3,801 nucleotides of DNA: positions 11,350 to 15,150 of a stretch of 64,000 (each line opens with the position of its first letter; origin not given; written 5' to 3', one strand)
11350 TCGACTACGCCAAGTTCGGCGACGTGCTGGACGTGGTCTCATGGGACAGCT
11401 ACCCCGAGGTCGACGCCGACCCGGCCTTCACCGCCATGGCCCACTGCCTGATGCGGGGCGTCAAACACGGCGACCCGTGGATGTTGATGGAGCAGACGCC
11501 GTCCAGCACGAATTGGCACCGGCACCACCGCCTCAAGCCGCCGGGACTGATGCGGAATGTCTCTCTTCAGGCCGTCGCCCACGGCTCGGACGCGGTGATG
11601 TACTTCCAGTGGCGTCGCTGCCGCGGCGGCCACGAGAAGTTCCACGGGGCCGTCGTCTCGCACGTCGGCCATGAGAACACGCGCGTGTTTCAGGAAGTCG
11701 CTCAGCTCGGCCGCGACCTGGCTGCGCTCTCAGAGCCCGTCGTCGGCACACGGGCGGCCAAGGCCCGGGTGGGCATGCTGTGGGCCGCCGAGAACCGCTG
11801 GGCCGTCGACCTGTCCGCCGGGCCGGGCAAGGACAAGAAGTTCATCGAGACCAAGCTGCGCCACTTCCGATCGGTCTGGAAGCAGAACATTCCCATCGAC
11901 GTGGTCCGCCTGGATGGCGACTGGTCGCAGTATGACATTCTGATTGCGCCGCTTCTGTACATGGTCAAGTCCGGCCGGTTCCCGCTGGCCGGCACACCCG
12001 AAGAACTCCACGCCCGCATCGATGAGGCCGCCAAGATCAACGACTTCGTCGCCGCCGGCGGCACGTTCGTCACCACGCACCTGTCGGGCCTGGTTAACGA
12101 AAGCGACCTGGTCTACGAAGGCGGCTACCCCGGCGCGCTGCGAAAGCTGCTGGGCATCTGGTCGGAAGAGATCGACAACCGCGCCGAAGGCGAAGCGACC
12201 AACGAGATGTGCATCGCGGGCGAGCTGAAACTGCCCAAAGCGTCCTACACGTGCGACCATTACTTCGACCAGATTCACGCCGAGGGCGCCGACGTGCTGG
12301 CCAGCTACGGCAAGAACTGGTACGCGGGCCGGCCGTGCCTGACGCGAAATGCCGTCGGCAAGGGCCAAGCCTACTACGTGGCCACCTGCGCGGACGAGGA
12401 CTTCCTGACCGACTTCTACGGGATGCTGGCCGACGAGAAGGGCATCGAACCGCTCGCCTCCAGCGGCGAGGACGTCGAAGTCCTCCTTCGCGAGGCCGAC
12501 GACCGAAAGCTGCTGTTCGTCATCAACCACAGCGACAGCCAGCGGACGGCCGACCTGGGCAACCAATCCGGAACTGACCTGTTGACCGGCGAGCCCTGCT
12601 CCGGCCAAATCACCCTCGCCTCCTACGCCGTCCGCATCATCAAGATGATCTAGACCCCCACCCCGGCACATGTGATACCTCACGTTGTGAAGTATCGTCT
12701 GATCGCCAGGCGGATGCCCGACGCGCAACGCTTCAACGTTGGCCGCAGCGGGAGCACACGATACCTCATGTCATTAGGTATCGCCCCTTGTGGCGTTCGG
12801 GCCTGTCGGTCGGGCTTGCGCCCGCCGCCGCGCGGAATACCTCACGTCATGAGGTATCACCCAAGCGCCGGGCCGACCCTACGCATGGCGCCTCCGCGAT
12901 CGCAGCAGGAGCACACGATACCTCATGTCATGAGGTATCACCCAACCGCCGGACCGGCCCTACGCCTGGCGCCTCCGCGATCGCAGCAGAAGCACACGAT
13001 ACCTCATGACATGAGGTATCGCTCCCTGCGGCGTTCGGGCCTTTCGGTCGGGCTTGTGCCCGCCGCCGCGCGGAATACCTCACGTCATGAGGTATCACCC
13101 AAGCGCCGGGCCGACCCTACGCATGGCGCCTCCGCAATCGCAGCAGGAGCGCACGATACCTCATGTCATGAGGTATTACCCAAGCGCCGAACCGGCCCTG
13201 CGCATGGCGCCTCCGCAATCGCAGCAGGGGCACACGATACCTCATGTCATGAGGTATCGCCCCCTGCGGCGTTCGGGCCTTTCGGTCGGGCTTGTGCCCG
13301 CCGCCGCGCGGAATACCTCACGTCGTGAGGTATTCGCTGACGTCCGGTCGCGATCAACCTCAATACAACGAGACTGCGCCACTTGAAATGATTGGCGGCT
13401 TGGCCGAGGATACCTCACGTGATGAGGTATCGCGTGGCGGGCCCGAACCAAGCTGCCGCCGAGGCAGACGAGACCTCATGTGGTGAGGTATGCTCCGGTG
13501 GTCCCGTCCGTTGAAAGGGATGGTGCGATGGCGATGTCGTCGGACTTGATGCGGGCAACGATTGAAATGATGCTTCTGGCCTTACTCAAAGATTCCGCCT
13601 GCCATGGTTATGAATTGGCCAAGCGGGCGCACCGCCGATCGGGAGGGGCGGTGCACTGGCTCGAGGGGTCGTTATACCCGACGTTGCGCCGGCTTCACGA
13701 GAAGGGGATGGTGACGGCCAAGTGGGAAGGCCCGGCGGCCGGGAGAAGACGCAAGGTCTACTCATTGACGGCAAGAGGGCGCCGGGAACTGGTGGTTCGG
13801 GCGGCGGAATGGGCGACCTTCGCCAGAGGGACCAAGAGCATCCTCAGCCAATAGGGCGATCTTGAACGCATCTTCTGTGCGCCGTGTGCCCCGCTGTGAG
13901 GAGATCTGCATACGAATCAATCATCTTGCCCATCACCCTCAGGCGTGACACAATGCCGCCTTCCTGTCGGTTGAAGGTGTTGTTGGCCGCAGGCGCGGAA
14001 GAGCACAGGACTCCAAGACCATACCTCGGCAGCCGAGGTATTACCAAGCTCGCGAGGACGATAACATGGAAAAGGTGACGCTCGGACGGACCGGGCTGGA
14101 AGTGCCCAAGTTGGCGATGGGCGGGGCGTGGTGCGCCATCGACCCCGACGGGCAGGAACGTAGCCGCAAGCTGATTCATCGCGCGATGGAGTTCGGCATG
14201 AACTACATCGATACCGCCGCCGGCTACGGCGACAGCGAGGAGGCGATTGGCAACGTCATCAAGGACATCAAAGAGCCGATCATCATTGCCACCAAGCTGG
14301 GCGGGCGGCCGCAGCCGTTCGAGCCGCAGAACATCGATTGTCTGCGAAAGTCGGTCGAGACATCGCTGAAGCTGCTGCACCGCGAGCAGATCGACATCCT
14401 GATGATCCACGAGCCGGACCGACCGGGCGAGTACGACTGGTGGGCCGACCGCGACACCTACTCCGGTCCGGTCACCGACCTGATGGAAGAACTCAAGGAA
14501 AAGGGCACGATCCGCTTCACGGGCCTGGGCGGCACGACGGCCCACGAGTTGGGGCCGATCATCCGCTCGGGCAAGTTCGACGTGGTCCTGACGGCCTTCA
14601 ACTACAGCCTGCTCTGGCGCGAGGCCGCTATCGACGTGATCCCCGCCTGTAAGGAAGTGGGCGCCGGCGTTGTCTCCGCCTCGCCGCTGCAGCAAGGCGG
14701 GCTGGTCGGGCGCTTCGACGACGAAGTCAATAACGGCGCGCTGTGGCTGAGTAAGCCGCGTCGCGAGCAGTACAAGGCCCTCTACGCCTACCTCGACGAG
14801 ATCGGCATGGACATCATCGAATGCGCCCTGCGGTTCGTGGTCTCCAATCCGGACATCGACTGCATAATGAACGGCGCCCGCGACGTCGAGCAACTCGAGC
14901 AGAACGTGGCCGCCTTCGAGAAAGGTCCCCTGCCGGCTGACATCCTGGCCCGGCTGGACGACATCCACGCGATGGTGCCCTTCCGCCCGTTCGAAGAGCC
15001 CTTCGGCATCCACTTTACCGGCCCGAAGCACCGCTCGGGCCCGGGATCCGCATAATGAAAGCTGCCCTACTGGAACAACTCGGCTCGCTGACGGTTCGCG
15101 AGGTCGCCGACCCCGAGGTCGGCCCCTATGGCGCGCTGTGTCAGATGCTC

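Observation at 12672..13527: Eleven-copy array of a 23-bp perfect palindrome with 238-bp higher-order periodicity directly upstream of a PadR-family regulator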

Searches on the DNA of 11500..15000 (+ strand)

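Call 8: search_rna_families(source=window, start=11500, end=15000, threshold=evalue, max_evalue=1)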
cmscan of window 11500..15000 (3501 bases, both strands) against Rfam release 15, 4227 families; matches with E-value up to 1: 3.
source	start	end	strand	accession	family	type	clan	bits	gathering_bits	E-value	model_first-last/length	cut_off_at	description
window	13070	13181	+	RF03503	mir-547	Gene; miRNA;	-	25.6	90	0.015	1-78/78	no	mir-547 microRNA precursor family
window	12924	13013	-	RF03736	mir-3130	Gene; miRNA;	-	21.6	95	0.77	1-75/75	no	mir-3130 microRNA precursor family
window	13040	13113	-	RF03006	M23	Gene; sRNA;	-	21.1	41.2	0.93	1-53/53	no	M23 RNA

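Call 64: search_dna_similar(query=window:12654-13527:+, collection=plasmids, mode=distant, max_rows=8)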
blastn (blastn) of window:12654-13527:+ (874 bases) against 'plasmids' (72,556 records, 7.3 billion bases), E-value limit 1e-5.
No match.
